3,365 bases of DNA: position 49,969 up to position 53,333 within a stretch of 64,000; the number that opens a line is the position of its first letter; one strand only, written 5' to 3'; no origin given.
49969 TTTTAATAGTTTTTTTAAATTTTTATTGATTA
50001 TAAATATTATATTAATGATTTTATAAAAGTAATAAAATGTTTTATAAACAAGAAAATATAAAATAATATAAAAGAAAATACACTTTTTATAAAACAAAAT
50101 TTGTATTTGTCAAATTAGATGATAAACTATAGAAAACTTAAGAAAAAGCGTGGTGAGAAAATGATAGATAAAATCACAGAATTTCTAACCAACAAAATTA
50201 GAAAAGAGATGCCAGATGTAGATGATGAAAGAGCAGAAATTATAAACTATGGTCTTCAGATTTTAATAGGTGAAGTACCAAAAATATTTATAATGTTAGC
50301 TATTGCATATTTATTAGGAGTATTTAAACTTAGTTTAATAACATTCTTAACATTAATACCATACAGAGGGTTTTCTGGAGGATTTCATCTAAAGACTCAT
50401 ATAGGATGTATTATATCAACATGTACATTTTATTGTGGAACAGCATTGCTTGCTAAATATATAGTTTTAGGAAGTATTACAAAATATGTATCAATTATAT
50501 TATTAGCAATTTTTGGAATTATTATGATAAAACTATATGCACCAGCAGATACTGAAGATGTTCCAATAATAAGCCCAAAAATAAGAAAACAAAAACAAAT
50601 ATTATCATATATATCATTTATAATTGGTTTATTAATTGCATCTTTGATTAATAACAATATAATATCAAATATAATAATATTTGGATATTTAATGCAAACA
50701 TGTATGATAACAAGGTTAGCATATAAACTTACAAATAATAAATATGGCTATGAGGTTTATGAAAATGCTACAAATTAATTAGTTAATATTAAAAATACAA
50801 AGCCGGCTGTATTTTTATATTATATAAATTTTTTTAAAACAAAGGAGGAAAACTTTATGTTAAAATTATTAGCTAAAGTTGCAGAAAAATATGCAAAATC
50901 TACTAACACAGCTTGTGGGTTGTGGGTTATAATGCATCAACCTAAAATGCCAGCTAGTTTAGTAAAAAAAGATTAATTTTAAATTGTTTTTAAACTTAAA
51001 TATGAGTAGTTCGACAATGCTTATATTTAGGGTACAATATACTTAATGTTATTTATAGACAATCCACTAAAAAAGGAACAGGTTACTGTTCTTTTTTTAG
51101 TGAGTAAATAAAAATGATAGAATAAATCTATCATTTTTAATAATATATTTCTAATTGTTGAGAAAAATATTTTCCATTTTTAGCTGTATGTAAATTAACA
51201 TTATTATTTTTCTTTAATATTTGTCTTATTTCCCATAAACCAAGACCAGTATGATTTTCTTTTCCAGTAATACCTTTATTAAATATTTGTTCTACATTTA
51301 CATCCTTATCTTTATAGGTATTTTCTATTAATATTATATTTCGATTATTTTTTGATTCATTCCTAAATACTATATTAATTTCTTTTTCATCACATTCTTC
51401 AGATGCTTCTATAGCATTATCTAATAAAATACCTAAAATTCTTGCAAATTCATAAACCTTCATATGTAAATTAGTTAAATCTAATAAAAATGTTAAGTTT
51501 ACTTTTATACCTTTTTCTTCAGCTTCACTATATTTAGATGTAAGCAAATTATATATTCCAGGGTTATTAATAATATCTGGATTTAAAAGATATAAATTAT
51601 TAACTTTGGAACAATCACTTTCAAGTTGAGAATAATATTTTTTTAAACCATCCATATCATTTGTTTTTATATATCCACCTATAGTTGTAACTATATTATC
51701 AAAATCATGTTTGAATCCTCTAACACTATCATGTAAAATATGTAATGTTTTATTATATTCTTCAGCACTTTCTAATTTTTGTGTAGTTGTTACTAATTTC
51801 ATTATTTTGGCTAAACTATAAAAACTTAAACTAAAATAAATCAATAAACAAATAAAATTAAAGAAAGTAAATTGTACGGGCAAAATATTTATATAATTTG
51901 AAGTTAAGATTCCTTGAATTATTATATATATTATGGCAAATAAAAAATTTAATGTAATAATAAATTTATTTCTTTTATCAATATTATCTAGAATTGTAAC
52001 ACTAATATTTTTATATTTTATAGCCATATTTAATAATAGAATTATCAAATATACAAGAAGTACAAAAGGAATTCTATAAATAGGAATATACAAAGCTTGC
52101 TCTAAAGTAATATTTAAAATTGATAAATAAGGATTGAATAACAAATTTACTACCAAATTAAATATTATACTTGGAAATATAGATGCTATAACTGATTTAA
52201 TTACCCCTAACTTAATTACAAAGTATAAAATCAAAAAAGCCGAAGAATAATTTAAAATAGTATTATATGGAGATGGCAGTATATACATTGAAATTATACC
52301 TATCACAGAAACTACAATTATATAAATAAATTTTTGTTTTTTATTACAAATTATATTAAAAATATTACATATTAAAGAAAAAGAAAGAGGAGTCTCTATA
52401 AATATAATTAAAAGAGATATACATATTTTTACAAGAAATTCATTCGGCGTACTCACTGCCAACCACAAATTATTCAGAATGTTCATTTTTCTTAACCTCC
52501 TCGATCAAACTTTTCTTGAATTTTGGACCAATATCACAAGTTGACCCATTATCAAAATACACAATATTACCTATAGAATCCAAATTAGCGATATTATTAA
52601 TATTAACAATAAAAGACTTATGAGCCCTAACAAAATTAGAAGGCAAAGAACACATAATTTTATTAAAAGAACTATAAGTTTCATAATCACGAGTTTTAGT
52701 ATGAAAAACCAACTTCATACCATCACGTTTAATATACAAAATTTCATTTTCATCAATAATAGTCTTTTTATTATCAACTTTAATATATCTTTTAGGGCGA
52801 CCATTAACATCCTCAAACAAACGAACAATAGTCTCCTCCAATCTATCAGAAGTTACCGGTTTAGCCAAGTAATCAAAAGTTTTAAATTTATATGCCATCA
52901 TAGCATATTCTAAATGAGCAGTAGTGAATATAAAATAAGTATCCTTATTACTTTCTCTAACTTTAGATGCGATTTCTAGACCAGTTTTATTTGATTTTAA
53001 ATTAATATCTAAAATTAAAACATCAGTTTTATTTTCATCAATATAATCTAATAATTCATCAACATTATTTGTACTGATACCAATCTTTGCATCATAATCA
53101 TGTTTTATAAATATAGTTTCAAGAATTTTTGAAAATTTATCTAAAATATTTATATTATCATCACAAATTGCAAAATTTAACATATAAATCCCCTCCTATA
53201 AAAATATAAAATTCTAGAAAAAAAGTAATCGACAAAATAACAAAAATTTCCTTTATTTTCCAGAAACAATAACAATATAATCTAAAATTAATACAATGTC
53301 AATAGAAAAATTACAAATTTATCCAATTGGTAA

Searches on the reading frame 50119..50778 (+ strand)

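Call 47: search_protein_families(library=pfam, proteins=[window:50119-50778:+], max_evalue=0.001)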
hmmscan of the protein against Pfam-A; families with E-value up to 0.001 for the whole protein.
window:50119-50778:+ (219 aa): 1 family
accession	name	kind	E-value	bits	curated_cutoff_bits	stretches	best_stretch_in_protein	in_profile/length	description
PF04647.20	AgrB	-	1.1e-40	139.4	23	1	22-196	3-184/185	Accessory gene regulator B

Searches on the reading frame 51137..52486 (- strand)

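Call 47: search_protein_families(library=pfam, proteins=[window:51137-52486:-], max_evalue=0.001)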
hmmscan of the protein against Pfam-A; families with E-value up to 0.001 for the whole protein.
window:51137-52486:- (449 aa): 2 families
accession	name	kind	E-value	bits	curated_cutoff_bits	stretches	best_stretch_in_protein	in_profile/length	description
PF14501.12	HATPase_c_5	-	8e-15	55.1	22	1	342-447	1-101/102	GHKL domain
PF02518.31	HATPase_c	-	0.00031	21.6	26.4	1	348-439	7-101/111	Histidine kinase-, DNA gyrase B-, and HSP90-like ATPase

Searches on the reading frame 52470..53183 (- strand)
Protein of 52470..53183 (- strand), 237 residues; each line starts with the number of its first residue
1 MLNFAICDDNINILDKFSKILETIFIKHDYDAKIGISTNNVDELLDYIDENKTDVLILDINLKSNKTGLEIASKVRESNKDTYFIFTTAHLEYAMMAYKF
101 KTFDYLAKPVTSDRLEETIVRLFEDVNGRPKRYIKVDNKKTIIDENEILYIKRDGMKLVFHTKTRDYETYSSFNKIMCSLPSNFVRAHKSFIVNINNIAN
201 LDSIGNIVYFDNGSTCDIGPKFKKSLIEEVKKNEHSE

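Call 47: search_protein_families(library=pfam, proteins=[window:52470-53183:-], max_evalue=0.001)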
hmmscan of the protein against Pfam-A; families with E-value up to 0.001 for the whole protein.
window:52470-53183:- (237 aa): 2 families
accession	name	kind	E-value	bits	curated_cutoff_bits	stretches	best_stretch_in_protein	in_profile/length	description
PF04397.21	LytTR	-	1.1e-17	64.5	22.6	1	142-227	5-94/98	LytTr DNA-binding domain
PF00072.30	Response_reg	-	2.3e-15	57.2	30.2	1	6-119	3-110/111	Response regulator receiver domain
